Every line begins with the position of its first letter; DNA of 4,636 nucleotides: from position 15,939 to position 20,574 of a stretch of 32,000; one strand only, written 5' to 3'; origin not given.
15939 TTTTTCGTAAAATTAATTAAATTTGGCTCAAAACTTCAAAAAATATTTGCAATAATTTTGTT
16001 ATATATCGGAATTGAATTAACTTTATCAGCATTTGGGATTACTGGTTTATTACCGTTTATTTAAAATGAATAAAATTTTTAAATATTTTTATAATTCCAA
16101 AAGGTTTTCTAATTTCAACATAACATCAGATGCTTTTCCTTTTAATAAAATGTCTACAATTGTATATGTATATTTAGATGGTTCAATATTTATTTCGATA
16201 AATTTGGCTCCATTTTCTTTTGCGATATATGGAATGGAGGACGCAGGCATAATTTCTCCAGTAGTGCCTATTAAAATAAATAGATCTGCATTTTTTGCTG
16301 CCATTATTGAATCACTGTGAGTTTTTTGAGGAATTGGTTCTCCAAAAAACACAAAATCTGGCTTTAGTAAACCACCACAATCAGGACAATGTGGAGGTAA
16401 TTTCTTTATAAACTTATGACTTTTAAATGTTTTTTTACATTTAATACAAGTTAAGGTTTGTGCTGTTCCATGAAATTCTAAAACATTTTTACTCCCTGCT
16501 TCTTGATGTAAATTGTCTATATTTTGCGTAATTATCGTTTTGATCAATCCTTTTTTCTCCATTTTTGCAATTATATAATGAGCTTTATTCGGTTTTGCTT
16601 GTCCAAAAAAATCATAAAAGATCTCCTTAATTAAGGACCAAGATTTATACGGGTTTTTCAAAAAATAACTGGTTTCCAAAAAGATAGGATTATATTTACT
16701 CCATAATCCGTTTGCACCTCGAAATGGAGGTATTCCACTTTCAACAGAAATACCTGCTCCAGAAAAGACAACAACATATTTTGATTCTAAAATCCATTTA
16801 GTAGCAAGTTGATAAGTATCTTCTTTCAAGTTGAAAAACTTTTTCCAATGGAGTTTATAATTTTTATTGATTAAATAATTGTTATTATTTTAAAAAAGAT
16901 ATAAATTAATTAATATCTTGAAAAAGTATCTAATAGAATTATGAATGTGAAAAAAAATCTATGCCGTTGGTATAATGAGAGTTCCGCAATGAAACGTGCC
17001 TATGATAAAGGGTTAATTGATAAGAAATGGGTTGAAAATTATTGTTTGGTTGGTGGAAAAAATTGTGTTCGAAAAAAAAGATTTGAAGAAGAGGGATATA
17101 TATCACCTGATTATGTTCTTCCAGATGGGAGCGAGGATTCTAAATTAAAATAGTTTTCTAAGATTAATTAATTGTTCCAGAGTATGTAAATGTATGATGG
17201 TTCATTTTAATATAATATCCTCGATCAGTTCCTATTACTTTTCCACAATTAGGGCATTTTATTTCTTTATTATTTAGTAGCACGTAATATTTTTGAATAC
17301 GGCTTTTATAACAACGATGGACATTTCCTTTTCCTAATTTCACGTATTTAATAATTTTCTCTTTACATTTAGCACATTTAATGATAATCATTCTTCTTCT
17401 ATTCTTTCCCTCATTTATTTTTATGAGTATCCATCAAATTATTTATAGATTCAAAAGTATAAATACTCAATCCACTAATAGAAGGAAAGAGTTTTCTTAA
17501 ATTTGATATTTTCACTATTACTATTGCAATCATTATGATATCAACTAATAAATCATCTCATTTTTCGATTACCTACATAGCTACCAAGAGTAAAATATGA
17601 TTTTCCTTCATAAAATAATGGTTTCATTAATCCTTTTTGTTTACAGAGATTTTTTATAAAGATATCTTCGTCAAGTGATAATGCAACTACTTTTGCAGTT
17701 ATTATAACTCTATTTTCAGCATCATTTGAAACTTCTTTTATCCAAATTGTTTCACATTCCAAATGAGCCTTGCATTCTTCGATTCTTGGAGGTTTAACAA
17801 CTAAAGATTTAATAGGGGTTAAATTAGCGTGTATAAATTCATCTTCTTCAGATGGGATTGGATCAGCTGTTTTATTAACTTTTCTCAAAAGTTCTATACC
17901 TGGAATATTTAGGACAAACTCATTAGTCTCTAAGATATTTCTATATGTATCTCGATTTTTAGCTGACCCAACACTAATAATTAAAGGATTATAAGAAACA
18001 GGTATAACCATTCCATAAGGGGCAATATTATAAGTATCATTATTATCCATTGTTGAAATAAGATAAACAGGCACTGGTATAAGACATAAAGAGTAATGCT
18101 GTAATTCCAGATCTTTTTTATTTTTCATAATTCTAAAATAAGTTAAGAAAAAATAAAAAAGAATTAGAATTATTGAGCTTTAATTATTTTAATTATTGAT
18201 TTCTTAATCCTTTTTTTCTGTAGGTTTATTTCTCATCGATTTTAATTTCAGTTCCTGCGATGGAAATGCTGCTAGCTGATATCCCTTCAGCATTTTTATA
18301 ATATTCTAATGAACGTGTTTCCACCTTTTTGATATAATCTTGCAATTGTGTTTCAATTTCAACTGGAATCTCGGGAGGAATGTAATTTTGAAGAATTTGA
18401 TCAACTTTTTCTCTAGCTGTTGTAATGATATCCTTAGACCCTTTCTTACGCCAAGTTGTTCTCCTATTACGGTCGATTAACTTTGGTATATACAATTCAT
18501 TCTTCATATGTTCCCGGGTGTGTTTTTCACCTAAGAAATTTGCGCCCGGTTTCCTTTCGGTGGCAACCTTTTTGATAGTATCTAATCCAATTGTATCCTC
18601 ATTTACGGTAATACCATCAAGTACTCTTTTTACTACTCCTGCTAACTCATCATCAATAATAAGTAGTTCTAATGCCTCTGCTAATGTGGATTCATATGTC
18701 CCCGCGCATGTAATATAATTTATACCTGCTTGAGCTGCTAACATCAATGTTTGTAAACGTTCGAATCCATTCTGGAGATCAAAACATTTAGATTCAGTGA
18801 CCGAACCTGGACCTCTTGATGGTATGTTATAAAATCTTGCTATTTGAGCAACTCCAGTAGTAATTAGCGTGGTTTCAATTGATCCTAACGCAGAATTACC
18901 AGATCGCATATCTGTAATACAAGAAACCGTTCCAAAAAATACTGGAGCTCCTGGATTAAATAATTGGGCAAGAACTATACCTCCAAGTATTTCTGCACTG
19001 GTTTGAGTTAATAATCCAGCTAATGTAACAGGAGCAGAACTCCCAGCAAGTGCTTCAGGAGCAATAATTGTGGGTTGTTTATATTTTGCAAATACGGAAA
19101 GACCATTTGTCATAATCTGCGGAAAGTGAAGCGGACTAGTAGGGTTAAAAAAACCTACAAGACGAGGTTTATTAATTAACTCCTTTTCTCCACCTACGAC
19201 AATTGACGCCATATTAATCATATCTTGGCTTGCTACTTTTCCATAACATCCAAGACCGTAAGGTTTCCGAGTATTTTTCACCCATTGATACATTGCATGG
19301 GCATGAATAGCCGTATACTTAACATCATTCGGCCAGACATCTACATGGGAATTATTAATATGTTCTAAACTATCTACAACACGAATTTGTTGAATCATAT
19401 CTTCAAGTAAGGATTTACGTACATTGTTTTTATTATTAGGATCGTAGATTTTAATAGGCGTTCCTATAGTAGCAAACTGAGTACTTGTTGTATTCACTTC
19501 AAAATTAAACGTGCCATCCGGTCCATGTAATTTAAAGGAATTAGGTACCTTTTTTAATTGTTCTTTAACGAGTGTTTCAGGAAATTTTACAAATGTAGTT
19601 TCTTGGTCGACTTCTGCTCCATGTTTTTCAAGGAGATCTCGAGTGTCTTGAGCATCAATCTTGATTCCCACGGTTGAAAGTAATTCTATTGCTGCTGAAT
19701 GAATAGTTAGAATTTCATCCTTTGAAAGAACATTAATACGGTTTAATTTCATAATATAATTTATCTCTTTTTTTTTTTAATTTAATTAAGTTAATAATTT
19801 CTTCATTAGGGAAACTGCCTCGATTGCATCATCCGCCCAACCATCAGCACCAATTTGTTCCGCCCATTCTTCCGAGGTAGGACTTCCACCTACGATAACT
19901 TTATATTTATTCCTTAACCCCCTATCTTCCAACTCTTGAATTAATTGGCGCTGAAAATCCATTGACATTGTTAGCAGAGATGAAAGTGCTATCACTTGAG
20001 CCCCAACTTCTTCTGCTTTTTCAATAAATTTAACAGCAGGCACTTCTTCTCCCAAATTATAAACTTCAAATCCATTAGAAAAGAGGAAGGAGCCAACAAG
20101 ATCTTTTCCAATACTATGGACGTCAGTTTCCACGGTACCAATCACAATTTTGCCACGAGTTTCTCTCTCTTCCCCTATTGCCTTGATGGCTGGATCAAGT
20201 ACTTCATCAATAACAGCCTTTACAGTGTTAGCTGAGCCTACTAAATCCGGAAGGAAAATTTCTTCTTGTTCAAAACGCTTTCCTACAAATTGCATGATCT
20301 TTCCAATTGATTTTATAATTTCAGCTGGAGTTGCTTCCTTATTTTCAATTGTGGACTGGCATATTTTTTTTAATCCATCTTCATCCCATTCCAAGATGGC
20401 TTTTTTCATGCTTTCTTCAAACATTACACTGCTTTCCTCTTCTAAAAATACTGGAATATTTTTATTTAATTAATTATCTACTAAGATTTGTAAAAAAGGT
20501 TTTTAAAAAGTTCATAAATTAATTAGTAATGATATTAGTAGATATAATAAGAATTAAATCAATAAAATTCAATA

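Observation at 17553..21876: Candidate new methyl-transfer locus: corrinoid protein + non-Pyl MttB + flavin reductase, divergent from an atypical Cys/Met PLP lyase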

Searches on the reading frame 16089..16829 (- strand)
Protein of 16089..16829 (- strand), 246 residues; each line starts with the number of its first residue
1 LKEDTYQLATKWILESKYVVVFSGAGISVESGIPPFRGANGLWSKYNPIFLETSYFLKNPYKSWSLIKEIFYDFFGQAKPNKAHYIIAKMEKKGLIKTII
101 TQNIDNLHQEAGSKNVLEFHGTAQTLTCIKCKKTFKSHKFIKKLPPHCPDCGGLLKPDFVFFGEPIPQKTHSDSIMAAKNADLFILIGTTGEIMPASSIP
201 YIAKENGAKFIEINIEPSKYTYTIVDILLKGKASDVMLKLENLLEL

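Call 3: search_protein_families(library=pfam, proteins=[window:16089-16829:-])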
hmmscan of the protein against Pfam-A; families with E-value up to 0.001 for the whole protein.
window:16089-16829:- (246 aa): 2 families
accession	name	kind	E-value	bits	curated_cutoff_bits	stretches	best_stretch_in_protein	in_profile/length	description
PF02146.23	SIR2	-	3.5e-49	167.6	24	1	24-195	1-180/180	Sir2 family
PF00205.28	TPP_enzyme_M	-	3.9e-05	23.8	30.4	1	170-238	67-135/137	Thiamine pyrophosphate enzyme, central domain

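Call 4: search_protein_families(library=ncbifam, proteins=[window:16089-16829:-])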
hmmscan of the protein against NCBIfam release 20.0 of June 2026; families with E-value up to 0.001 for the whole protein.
window:16089-16829:- (246 aa): 7 families
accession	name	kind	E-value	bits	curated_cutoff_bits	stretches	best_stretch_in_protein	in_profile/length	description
NF040867.1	prot_deacyl_CobB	equivalog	6e-84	281.1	320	1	10-240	4-238/242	NAD-dependent protein deacetylase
NF001753.0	PRK00481.1-3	subfamily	1.4e-80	269.9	243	1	7-241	4-244/252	NAD-dependent protein deacylase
NF010736.0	PRK14138.1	equivalog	3.6e-64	216.3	395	1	13-217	8-215/244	NAD-dependent deacetylase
NF001754.0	PRK00481.1-4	equivalog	7.9e-59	198.7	252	1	6-241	5-241/244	NAD-dependent protein deacylase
NF001752.0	PRK00481.1-1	equivalog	4.6e-56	190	221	1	9-224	7-224/242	NAD-dependent protein deacylase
NF003738.0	PRK05333.1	equivalog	1.1e-44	152.6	305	2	11-140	21-150/295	NAD-dependent protein deacetylase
NF001755.0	PRK00481.1-5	equivalog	2.3e-35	121.9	318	1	14-237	38-262/278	Sir2 family NAD+-dependent deacetylase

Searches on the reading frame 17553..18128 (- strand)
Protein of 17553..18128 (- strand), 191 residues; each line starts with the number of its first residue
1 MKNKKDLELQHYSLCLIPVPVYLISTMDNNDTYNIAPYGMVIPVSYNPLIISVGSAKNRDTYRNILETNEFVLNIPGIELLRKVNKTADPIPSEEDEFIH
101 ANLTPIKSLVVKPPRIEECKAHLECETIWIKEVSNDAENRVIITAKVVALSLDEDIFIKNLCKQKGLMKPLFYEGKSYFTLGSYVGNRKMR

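Call 3: search_protein_families(library=pfam, proteins=[window:17553-18128:-])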
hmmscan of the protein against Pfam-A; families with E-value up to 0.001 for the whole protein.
window:17553-18128:- (191 aa): 1 family
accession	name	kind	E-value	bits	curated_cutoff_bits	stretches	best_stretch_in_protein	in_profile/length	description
PF01613.24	Flavin_Reduct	-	1.9e-23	83.7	27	1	17-181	4-152/153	Flavin reductase like domain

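Call 4: search_protein_families(library=ncbifam, proteins=[window:17553-18128:-])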
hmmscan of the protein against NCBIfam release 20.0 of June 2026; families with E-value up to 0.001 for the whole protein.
window:17553-18128:- (191 aa): 0 families

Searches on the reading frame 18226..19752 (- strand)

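Call 3: search_protein_families(library=pfam, proteins=[window:18226-19752:-])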
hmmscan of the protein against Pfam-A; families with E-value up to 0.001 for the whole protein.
window:18226-19752:- (508 aa): 1 family
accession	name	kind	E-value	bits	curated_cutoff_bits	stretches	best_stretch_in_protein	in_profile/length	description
PF06253.16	MTTB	-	2.4e-106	356.1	25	1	3-477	28-495/500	Trimethylamine methyltransferase (MTTB)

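Call 4: search_protein_families(library=ncbifam, proteins=[window:18226-19752:-])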
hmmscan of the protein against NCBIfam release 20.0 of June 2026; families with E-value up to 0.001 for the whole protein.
window:18226-19752:- (508 aa): 1 family
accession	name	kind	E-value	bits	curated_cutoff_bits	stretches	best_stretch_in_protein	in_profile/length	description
TIGR02369.2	trimeth_pyl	equivalog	9.8e-126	420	525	1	6-478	3-469/469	[trimethylamine--corrinoid protein] Co-methyltransferase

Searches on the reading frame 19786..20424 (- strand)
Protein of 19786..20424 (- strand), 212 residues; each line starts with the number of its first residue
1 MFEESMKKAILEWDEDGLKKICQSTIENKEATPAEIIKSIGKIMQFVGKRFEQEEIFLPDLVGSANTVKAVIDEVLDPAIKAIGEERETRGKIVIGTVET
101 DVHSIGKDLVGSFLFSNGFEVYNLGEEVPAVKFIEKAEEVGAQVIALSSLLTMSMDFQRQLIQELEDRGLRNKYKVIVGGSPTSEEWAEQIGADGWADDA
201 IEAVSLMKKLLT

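Call 3: search_protein_families(library=pfam, proteins=[window:19786-20424:-])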
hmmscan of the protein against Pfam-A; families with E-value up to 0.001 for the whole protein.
window:19786-20424:- (212 aa): 2 families
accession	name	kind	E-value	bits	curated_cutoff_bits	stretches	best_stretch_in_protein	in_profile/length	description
PF02310.24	B12-binding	-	3.1e-23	82.3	32.1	1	91-204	1-120/121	B12 binding domain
PF02607.22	B12-binding_2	-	9.3e-14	51.8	23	1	4-73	3-71/74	B12 binding domain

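Call 4: search_protein_families(library=ncbifam, proteins=[window:19786-20424:-])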
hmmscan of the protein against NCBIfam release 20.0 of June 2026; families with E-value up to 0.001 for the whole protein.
window:19786-20424:- (212 aa): 15 families
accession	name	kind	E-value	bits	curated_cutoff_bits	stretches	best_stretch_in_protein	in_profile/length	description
NF047995.1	corrinoid_MtgC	exception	2.9e-58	196.9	310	1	4-212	6-214/215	glycine betaine-specific corrinoid protein MtgC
TIGR02370.1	pyl_corrinoid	subfamily_domain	1.5e-50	171.3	215.3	1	6-203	2-197/197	methyltransferase cognate corrinoid protein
NF041607.1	dimeth_corrin_MtbC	equivalog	7e-47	159.6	350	1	13-211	8-203/203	dimethylamine corrinoid protein MtbC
NF047996.1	corrin_MtgC_2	exception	1.4e-42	145.6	370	1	31-211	32-210/212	glycine betaine-specific corrinoid protein MtgC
TIGR02082.1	metH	equivalog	5.7e-35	120.3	1010.85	1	3-211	647-858/1182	methionine synthase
NF007024.0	PRK09490.1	equivalog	1.1e-28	99.7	1497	1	29-187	687-846/1234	methionine synthase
NF040669.1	MtaC2_Meth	equivalog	3.5e-23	82.3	450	1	5-208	45-243/267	methanol--corrinoid protein MtaC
NF040655.1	MtaC_Meth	equivalog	8.5e-23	80.7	420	1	6-209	39-236/253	methanol--corrinoid protein MtaC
NF002612.0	PRK02261.1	equivalog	1.1e-14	54.2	110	1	91-181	4-93/148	methylaspartate mutase subunit S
NF052385.1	Lys_5_6_beta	equivalog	2.4e-11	43.8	280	1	90-194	100-217/241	lysine 5,6-aminomutase subunit beta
TIGR01501.1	MthylAspMutase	equivalog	4.3e-11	42.7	135.8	1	92-180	3-90/134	methylaspartate mutase subunit S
NF040743.1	ornith_mutase_E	equivalog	1.4e-08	33.2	800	1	88-195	593-707/730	D-ornithine 4,5-aminomutase subunit OraE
NF052513.1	TransRegCarH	equivalog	2.4e-07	30.3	400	1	5-194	86-262/274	HTH-type transcriptional repressor CarH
NF006944.0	PRK09426.1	equivalog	3.6e-05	21.9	876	1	41-184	541-682/721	methylmalonyl-CoA mutase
TIGR00640.1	acid_CoA_mut_C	subfamily_domain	0.00021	21.3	57.45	1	90-182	2-93/132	methylmalonyl-CoA mutase C-terminal domain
